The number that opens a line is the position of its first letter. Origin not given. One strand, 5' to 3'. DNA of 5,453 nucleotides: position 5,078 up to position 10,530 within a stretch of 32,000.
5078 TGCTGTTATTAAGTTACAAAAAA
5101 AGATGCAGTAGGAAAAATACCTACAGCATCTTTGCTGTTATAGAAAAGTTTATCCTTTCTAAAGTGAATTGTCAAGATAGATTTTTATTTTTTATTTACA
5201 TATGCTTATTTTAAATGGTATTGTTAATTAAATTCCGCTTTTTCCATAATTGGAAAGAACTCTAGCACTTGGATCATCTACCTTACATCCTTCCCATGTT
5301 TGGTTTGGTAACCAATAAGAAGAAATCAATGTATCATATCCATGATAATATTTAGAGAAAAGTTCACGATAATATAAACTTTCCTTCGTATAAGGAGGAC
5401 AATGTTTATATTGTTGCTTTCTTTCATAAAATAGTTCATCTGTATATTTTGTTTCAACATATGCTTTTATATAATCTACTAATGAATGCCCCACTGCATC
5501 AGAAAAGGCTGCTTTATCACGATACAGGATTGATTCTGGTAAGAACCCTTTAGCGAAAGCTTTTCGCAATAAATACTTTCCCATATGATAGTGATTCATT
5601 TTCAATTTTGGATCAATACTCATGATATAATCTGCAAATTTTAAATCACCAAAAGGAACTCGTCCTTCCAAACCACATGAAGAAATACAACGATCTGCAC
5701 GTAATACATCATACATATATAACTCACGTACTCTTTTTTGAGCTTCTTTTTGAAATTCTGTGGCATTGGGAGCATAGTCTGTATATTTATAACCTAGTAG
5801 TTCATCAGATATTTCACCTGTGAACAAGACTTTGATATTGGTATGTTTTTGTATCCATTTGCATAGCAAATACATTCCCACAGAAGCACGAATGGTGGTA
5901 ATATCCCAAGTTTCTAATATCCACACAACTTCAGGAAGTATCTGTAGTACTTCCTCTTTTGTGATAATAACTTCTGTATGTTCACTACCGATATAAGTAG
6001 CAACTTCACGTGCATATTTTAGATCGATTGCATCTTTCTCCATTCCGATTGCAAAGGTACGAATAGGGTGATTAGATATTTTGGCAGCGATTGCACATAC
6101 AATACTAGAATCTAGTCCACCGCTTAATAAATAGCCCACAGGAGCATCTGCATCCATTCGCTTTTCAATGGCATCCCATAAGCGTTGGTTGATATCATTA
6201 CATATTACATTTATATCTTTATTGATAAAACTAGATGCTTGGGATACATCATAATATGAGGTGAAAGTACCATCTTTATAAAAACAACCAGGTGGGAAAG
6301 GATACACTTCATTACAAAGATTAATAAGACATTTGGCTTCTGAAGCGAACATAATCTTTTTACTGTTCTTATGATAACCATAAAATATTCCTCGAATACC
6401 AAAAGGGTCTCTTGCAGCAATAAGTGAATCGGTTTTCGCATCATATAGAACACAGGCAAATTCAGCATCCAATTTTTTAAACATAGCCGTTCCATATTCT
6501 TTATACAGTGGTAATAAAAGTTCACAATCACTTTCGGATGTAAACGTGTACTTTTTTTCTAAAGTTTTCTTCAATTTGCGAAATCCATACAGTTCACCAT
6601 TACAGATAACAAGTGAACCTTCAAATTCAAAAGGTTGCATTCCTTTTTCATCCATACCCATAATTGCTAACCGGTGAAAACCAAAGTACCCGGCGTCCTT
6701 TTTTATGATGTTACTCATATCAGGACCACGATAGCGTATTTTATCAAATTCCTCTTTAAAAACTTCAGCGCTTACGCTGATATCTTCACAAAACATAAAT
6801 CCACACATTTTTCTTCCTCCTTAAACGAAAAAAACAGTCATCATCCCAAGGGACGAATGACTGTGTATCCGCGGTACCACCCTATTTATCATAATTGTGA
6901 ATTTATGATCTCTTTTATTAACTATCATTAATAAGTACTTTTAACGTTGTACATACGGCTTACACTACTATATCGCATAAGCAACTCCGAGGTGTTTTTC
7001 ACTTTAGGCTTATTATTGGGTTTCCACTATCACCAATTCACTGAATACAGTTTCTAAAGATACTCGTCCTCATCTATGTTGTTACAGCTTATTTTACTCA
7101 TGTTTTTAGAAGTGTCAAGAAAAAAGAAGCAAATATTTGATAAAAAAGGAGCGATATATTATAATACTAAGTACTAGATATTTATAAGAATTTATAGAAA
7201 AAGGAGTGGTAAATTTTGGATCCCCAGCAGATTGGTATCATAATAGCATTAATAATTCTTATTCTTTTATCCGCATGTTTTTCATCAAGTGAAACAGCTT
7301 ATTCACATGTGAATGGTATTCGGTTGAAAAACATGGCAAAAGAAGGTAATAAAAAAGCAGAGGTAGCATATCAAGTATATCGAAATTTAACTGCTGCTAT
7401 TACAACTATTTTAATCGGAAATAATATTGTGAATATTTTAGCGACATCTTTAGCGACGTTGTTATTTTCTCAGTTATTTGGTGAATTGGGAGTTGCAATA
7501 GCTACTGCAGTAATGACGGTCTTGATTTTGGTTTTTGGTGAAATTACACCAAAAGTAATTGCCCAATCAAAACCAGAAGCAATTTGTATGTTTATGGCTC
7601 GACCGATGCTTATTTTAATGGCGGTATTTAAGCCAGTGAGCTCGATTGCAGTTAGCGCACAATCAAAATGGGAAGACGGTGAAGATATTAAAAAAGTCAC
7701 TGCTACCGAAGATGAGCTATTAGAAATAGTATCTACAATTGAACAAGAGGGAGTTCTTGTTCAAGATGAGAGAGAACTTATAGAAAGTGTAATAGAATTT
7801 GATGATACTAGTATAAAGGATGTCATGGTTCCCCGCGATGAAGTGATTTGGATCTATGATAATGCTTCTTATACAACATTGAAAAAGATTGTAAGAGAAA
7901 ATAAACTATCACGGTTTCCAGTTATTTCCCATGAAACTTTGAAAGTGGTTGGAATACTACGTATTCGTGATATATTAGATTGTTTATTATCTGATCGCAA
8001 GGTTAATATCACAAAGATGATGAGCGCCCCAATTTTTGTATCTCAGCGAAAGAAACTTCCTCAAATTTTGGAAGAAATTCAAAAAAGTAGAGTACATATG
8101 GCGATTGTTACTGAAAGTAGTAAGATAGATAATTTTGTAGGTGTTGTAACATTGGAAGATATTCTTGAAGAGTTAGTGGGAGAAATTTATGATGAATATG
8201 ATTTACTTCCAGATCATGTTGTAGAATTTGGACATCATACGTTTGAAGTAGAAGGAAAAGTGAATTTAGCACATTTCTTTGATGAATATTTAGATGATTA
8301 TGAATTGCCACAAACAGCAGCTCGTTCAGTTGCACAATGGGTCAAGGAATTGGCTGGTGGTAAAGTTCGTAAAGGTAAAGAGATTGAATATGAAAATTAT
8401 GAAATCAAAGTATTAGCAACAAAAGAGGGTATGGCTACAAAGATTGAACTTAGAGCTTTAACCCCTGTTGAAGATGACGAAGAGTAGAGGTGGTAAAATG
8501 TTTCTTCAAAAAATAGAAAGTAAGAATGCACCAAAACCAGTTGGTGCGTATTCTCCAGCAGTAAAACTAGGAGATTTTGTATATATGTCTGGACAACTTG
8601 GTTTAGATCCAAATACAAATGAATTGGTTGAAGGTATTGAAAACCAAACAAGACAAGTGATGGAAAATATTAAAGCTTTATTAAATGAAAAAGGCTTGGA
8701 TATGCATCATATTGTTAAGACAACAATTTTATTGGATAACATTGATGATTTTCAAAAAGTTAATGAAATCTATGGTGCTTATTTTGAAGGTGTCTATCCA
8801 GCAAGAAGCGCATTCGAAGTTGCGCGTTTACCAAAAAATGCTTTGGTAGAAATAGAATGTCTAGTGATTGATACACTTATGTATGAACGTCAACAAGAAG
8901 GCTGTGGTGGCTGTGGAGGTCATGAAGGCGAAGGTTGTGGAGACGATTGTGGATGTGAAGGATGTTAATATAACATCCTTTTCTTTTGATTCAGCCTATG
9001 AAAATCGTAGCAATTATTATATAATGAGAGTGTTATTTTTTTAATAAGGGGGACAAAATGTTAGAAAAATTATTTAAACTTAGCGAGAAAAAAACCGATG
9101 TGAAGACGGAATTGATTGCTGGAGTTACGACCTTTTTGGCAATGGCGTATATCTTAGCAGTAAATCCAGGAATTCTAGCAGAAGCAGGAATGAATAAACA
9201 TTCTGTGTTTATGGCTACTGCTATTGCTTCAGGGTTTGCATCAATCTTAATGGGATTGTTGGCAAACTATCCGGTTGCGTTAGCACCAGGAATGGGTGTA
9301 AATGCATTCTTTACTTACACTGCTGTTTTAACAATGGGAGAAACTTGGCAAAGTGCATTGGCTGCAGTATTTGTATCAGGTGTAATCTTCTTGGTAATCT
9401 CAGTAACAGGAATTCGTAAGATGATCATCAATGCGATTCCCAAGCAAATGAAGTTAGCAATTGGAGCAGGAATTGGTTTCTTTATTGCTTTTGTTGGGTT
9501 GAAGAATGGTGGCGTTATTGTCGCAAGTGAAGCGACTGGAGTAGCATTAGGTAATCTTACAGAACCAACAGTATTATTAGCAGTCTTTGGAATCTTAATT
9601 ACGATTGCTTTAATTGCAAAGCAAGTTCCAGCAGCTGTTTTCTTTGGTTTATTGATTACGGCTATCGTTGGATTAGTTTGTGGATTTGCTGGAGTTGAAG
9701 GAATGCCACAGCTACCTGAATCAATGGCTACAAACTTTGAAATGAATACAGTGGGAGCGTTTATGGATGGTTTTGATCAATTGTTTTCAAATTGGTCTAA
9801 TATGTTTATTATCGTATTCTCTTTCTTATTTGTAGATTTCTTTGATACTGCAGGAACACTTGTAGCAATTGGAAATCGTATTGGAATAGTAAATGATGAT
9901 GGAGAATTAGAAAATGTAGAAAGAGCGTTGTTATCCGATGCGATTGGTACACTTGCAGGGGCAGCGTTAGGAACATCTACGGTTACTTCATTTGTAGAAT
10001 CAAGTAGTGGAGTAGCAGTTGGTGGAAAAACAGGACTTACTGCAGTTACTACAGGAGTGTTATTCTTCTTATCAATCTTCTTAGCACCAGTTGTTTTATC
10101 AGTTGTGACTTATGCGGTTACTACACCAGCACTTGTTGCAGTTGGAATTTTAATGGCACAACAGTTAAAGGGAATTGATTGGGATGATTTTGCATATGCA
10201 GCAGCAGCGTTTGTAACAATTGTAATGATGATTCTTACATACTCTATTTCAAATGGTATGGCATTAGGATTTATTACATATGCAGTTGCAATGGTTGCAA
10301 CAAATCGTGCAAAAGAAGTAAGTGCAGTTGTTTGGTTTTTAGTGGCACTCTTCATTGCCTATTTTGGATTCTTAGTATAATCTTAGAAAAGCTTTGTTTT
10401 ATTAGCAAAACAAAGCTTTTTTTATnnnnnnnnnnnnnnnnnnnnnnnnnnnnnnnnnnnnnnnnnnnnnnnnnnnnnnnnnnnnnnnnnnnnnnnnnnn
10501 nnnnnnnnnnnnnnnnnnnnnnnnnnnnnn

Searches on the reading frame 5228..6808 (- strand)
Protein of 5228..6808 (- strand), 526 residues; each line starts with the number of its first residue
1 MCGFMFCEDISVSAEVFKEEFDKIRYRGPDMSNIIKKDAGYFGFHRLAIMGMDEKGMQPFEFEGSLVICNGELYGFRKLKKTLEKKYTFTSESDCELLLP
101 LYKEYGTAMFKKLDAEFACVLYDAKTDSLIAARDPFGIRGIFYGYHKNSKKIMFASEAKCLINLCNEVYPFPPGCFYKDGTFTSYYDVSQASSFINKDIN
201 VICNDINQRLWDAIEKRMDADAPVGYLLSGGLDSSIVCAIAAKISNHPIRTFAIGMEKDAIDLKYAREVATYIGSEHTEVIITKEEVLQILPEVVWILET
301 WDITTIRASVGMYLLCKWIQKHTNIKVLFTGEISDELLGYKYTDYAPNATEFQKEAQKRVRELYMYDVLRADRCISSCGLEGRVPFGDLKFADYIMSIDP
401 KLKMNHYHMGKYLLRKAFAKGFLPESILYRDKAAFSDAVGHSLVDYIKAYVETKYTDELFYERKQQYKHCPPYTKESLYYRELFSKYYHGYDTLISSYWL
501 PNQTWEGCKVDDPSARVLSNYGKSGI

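Call 8: search_protein_families(library=pfam, proteins=[window:5228-6808:-])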
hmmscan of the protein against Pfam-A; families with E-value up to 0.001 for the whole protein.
window:5228-6808:- (526 aa): 5 families
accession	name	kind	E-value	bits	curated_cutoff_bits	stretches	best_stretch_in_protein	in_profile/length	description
PF00733.27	Asn_synthase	-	4.3e-70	237.6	21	2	206-347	2-142/354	Asparagine synthase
PF13537.11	GATase_7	-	8.9e-30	103.7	25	1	46-162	3-122/123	Glutamine amidotransferase domain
PF13522.11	GATase_6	-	1.2e-23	84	27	1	29-157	1-130/130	Glutamine amidotransferase domain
PF12481.13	DUF3700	-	3.5e-08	33.6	27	1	109-181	125-197/228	Aluminium induced protein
PF02540.23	NAD_synthase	-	6.2e-05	22.7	21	1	224-363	23-162/242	NAD synthase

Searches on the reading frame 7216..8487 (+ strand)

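Call 8: search_protein_families(library=pfam, proteins=[window:7216-8487:+])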
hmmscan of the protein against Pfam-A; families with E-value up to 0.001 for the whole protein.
window:7216-8487:+ (423 aa): 3 families
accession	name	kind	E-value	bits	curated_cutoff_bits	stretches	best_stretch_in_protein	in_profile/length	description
PF01595.25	CNNM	-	3.5e-47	160.8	28.4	1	11-185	2-181/181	Cyclin M transmembrane N-terminal domain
PF00571.33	CBS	-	5.6e-14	52.7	24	2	200-258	1-56/57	CBS domain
PF03471.22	CorC_HlyC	-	2.5e-07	31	27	1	340-413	5-78/81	Transporter associated domain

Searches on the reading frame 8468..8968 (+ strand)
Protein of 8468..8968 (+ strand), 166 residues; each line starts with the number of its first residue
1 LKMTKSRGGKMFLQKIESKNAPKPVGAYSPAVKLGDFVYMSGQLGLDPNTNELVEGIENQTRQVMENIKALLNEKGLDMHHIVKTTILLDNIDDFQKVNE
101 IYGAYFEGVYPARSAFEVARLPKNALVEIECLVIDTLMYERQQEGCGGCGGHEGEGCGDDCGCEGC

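Call 8: search_protein_families(library=pfam, proteins=[window:8468-8968:+])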
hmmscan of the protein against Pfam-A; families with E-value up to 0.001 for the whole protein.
window:8468-8968:+ (166 aa): 1 family
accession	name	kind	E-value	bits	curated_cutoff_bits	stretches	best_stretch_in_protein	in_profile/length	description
PF01042.26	Ribonuc_L-PSP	-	2.3e-39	134.6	27.3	1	19-133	2-119/121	Endoribonuclease L-PSP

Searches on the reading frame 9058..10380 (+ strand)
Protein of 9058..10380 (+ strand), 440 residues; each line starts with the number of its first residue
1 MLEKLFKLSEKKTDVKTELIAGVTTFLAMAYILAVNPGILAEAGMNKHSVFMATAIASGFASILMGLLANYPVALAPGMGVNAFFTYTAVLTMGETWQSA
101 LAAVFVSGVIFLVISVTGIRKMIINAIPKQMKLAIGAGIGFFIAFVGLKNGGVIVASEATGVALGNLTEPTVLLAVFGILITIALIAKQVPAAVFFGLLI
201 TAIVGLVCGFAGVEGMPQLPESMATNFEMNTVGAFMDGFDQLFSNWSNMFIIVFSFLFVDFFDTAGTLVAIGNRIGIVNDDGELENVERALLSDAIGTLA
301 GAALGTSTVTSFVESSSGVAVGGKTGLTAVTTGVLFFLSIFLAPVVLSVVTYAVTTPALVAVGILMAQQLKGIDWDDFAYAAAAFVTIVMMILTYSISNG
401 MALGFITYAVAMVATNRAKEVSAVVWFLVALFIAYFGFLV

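Call 8: search_protein_families(library=pfam, proteins=[window:9058-10380:+])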
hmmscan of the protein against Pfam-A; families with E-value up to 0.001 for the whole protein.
window:9058-10380:+ (440 aa): 1 family
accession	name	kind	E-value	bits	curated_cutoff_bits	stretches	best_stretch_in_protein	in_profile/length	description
PF00860.26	Xan_ur_permease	-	3.2e-41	141.8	27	1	18-400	3-386/389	Permease family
